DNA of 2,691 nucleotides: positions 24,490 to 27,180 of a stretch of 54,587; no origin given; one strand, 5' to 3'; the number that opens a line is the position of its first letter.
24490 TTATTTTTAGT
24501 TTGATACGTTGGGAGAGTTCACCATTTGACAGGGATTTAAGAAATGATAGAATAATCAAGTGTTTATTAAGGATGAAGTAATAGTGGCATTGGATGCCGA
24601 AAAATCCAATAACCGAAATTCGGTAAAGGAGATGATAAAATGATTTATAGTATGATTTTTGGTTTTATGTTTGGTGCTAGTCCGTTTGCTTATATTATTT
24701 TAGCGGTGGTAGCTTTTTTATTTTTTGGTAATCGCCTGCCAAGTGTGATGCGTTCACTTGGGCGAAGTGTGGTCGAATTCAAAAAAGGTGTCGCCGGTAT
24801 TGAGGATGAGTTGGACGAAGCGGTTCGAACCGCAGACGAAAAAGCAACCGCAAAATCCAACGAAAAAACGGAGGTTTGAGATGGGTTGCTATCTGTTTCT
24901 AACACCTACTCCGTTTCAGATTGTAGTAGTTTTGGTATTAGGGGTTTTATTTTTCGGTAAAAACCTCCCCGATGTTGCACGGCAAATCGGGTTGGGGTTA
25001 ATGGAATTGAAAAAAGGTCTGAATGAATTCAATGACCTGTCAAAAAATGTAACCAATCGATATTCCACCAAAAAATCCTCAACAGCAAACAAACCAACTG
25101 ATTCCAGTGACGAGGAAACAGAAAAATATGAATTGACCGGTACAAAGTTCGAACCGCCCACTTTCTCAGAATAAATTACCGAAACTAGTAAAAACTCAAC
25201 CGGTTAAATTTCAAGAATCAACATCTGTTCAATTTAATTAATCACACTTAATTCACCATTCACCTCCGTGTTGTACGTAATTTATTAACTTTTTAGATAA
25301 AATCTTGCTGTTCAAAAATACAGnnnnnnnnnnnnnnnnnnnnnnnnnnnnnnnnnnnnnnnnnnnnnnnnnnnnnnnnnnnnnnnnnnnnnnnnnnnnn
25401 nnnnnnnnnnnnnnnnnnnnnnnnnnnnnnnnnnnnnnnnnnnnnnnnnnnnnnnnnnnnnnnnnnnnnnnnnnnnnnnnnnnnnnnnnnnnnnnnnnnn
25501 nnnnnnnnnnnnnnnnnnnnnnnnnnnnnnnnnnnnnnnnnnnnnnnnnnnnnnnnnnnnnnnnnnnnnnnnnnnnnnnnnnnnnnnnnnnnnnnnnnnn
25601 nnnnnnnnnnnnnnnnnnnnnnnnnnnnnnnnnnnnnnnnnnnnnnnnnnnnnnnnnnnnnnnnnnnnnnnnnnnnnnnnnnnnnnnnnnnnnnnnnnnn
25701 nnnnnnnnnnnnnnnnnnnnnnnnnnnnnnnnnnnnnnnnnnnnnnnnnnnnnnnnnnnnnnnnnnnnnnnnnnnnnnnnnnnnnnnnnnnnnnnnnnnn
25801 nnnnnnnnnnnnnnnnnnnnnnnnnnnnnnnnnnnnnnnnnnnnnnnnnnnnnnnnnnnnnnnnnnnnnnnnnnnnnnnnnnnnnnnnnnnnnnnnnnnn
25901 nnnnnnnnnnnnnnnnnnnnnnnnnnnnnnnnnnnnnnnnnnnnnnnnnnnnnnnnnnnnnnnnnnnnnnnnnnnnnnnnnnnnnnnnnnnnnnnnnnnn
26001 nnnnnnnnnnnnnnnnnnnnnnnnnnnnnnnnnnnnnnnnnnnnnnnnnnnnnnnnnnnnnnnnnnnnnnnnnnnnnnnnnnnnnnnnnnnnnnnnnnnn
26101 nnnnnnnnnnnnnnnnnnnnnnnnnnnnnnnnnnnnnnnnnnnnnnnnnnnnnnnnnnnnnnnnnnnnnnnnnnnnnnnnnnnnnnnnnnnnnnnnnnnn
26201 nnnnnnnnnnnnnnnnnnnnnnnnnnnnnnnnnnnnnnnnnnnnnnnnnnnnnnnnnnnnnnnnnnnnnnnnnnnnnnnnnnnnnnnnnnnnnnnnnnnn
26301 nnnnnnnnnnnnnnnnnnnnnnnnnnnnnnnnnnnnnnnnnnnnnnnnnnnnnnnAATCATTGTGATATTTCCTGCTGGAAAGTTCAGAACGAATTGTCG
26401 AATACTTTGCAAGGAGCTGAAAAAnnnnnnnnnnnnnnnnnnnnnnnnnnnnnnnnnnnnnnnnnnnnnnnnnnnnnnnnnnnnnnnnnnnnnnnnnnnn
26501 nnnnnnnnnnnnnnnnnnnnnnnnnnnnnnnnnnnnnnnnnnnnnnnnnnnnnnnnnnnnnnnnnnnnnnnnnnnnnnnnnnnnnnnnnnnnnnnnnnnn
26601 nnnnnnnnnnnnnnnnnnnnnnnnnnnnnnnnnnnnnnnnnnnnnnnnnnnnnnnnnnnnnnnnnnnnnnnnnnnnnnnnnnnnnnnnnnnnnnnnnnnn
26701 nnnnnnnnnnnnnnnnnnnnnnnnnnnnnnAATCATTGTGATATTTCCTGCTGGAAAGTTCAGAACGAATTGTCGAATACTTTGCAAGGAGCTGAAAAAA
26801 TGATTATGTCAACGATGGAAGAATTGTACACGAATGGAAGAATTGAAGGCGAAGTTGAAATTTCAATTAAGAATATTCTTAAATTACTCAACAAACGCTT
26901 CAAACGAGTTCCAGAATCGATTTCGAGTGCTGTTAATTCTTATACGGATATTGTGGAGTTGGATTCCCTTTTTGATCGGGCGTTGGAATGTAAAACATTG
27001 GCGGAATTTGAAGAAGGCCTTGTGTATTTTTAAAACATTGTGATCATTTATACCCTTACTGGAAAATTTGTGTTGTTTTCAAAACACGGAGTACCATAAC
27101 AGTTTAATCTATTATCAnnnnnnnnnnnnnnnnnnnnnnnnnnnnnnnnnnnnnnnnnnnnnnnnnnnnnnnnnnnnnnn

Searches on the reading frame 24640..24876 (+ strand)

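Call 65: search_protein_families(library=pfam, proteins=[window:24640-24876:+], max_evalue=0.00001)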
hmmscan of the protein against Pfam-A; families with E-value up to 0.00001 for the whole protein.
window:24640-24876:+ (79 aa): 1 family
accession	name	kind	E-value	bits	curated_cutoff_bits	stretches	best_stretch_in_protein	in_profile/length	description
PF02416.21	TatA_B_E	-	3.2e-09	36.3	21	1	17-60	5-49/53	mttA/Hcf106 family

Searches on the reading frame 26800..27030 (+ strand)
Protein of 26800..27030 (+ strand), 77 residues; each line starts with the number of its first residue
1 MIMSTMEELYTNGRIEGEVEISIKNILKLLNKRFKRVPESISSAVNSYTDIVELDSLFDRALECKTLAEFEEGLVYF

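Call 5: search_protein_families(library=pfam, proteins=[window:26800-27030:+], max_evalue=1)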
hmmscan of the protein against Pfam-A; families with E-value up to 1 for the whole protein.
window:26800-27030:+ (77 aa): 4 families
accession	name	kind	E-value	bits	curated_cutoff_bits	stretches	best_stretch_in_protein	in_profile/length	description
PF14261.11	DUF4351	-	0.0002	21.8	25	1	23-71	9-56/59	Domain of unknown function (DUF4351)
PF05992.17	SbmA_BacA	-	0.016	15.2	24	1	26-61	272-307/315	SbmA/BacA-like family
PF24608.2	PDDEXK_15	-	0.13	12.6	27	1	24-69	15-64/164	Phage putative PDDEXK endonuclease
PF04740.18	LXG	-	0.18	12.1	26.5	1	11-63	91-144/202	LXG domain of WXG superfamily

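Call 45: search_protein_families(library=pfam, alignment_id=A3, max_evalue=0.01)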
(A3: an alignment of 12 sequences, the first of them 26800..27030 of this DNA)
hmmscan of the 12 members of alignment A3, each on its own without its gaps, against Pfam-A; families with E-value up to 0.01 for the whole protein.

A. member 1, window:26800-27030:+ (77 aa): 1 family
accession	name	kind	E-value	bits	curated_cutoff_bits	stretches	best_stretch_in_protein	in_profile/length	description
PF14261.11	DUF4351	-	0.0002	21.8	25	1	23-71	9-56/59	Domain of unknown function (DUF4351)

B. families by the number of members that match (of 12 scanned): 2 families
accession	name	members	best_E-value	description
PF14261.11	DUF4351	6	6.7e-06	Domain of unknown function (DUF4351)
PF09811.14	Yae1_N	3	0.00065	Essential protein Yae1, N terminal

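Call 51: search_protein_families(library=ncbifam, proteins=[window:26800-27030:+], max_evalue=0.01)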
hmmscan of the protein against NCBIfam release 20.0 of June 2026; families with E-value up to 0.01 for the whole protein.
window:26800-27030:+ (77 aa): 1 family
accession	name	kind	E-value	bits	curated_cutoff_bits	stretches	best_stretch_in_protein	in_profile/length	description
NF009036.0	PRK12369.1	equivalog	0.0042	16.5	385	1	25-63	279-317/326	putative transporter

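Call 52: search_protein_families(library=padloc, proteins=[window:26800-27030:+], max_evalue=0.01)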
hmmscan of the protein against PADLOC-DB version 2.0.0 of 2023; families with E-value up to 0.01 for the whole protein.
window:26800-27030:+ (77 aa): 0 families
